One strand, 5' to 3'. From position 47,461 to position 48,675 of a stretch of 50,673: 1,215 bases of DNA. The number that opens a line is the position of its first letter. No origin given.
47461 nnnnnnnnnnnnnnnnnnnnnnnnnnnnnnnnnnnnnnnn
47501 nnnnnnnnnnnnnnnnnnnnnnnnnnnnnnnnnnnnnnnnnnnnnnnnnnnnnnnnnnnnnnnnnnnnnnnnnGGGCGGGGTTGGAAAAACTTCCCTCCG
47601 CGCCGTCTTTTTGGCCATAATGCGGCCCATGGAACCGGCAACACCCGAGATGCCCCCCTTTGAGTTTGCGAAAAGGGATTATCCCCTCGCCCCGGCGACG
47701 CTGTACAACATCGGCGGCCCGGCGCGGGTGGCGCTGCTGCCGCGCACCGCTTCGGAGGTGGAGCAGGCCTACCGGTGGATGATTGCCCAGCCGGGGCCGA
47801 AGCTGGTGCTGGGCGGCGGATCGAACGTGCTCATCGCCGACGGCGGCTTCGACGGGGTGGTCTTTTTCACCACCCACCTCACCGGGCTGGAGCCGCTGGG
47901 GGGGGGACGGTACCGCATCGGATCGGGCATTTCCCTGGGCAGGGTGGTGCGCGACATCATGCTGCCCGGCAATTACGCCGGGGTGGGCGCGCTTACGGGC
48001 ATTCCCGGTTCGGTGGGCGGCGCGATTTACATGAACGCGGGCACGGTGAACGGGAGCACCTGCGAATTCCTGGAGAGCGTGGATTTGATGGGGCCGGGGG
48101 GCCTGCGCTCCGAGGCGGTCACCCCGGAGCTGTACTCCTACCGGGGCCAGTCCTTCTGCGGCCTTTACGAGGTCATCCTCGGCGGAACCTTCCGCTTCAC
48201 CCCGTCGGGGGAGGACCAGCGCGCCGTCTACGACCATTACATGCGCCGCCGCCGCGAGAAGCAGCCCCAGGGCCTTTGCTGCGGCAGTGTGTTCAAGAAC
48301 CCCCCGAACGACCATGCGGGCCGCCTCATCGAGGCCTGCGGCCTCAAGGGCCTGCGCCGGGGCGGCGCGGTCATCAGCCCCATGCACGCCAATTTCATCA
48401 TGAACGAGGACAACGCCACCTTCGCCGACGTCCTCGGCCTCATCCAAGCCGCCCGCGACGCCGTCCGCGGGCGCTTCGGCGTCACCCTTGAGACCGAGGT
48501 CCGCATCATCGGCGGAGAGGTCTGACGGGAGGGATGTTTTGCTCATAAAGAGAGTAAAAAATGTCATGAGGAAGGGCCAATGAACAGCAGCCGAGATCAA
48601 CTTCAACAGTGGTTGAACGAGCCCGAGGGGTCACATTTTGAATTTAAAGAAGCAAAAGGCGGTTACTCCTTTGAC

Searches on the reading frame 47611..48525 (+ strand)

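Call 17: search_protein_families(library=pfam, proteins=[window:47611-48525:+], max_evalue=0.01)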
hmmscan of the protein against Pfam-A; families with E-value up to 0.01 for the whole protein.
window:47611-48525:+ (304 aa): 2 families
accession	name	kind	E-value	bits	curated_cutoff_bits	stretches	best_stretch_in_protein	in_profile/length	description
PF02873.21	MurB_C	-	9.7e-32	109.5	27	1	207-300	6-99/99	UDP-N-acetylenolpyruvoylglucosamine reductase, C-terminal domain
PF01565.28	FAD_binding_4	-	2.4e-15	56.9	26.4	1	40-164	3-133/139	FAD binding domain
